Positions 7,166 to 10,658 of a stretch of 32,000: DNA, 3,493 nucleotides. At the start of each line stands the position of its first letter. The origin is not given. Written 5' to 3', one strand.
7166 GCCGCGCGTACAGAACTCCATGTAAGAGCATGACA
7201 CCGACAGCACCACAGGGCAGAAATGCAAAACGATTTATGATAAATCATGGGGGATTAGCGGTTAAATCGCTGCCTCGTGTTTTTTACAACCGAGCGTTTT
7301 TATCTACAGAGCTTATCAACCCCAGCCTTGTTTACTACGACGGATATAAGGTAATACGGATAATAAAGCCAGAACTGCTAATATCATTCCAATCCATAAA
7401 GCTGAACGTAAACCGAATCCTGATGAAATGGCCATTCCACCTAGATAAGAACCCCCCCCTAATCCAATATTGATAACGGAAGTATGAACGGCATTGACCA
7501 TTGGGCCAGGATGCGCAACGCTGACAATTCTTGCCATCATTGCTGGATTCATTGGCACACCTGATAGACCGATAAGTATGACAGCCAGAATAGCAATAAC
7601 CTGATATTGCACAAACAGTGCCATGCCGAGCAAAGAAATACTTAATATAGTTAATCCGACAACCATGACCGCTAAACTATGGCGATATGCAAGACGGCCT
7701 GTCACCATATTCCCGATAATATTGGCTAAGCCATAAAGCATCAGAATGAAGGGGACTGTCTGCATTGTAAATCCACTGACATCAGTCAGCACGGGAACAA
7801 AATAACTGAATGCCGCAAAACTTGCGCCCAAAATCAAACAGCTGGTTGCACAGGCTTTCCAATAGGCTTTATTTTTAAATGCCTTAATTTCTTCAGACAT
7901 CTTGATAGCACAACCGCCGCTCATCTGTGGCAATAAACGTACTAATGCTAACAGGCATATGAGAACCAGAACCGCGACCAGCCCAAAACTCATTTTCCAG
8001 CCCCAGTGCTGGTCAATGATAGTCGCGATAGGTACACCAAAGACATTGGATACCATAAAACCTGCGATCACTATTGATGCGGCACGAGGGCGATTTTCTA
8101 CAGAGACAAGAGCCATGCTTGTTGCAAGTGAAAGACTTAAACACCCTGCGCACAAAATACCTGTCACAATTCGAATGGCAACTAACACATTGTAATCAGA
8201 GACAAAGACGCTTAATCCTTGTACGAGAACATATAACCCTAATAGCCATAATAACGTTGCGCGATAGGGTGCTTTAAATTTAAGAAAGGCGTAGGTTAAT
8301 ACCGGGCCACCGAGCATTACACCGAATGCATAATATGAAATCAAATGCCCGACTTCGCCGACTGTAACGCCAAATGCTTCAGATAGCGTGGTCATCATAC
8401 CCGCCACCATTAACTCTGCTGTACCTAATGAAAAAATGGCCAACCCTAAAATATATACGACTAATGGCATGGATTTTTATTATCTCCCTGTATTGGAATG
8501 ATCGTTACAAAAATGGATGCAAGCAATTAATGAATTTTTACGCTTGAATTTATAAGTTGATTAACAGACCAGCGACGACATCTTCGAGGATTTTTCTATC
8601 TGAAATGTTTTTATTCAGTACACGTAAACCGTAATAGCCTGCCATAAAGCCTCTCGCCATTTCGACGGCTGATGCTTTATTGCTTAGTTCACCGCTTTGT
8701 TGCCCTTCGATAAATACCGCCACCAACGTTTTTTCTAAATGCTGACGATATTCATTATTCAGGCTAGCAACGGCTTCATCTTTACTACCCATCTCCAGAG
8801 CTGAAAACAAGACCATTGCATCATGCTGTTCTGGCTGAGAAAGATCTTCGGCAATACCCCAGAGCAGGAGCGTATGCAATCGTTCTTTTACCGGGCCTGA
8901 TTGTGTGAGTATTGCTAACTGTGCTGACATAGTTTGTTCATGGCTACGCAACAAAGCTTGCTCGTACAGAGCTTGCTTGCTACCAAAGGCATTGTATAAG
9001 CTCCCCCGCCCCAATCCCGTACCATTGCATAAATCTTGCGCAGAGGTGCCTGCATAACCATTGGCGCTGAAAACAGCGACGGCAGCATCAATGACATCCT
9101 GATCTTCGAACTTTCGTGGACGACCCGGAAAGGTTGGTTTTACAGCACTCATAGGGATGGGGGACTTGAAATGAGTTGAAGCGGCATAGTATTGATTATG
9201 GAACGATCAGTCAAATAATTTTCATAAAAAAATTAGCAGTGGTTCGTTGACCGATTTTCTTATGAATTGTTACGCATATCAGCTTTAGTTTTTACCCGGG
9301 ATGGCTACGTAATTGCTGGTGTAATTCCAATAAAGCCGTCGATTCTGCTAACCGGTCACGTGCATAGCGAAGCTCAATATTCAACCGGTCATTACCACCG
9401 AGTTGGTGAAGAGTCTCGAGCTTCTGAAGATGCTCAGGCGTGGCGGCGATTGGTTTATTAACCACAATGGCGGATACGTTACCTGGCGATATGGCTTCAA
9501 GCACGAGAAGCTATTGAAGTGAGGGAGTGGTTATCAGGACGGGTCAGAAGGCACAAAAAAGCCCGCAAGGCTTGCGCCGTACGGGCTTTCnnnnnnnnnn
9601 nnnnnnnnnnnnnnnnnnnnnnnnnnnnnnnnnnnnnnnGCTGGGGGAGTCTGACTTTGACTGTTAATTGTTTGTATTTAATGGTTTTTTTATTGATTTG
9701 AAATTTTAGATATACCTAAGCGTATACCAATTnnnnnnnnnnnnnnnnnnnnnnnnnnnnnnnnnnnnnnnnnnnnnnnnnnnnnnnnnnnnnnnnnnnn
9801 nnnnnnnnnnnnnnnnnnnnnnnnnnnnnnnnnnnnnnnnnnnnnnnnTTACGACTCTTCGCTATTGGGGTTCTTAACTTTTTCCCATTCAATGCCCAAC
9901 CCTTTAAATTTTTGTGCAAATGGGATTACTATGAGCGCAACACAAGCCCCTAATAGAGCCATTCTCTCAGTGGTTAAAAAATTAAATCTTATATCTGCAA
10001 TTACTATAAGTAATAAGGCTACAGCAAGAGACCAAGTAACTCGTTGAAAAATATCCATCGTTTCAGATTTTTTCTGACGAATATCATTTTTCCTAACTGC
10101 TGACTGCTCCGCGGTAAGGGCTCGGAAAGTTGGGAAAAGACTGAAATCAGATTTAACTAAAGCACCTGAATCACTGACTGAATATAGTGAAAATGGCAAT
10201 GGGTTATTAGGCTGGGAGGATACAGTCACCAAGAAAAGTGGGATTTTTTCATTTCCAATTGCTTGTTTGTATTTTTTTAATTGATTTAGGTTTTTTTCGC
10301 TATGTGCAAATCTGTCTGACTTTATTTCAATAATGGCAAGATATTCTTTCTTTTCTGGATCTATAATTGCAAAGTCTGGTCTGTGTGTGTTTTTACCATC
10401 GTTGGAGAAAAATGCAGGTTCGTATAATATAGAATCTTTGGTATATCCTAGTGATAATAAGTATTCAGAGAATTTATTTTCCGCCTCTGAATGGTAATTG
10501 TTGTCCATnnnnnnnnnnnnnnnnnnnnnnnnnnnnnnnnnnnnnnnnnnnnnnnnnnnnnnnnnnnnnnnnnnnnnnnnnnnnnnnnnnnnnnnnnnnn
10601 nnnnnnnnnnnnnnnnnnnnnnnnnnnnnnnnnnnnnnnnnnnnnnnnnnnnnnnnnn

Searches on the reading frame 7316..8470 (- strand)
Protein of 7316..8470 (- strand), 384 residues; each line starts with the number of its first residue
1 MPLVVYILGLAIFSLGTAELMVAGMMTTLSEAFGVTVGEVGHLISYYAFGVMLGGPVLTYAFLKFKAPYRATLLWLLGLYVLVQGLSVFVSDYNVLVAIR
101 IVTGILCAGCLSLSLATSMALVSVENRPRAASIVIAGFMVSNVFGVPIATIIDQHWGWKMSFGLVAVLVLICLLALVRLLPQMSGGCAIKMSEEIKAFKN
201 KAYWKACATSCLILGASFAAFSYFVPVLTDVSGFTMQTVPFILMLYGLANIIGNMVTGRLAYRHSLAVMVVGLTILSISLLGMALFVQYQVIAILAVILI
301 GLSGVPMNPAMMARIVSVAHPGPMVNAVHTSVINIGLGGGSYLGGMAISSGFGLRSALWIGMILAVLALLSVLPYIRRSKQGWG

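Call 46: search_protein_families(library=pfam, proteins=[window:7316-8470:-], max_evalue=0.001)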
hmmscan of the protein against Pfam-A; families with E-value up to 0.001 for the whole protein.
window:7316-8470:- (384 aa): 1 family
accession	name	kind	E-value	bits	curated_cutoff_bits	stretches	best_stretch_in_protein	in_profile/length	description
PF07690.21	MFS_1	-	1.4e-36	126.5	33.4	1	9-336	2-342/347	Major Facilitator Superfamily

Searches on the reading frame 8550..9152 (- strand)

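Call 46: search_protein_families(library=pfam, proteins=[window:8550-9152:-], max_evalue=0.001)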
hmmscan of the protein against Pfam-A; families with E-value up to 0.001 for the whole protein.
window:8550-9152:- (200 aa): 2 families
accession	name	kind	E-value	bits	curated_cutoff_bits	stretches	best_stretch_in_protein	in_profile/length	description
PF00440.29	TetR_N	-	3.7e-12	46.3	24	1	21-65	2-46/47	Bacterial regulatory proteins, tetR family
PF13977.11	TetR_C_6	-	0.00066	20.3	27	0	89-178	2-88/115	BetI-type transcriptional repressor, C-terminal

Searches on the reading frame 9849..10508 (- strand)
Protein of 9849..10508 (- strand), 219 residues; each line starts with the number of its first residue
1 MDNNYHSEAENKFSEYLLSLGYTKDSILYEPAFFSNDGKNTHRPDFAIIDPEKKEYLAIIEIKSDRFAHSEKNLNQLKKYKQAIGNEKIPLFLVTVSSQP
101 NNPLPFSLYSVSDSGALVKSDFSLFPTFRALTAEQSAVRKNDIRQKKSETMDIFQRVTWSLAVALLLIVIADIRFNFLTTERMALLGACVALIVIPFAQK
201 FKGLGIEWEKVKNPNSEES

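Call 46: search_protein_families(library=pfam, proteins=[window:9849-10508:-], max_evalue=0.001)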
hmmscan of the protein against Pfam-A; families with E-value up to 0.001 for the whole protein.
window:9849-10508:- (219 aa): 1 family
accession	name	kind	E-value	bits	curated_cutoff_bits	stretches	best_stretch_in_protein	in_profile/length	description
PF13588.12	HSDR_N_2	-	1.7e-06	28.5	25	1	19-94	16-85/110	Type I restriction enzyme R protein N terminus (HSDR_N)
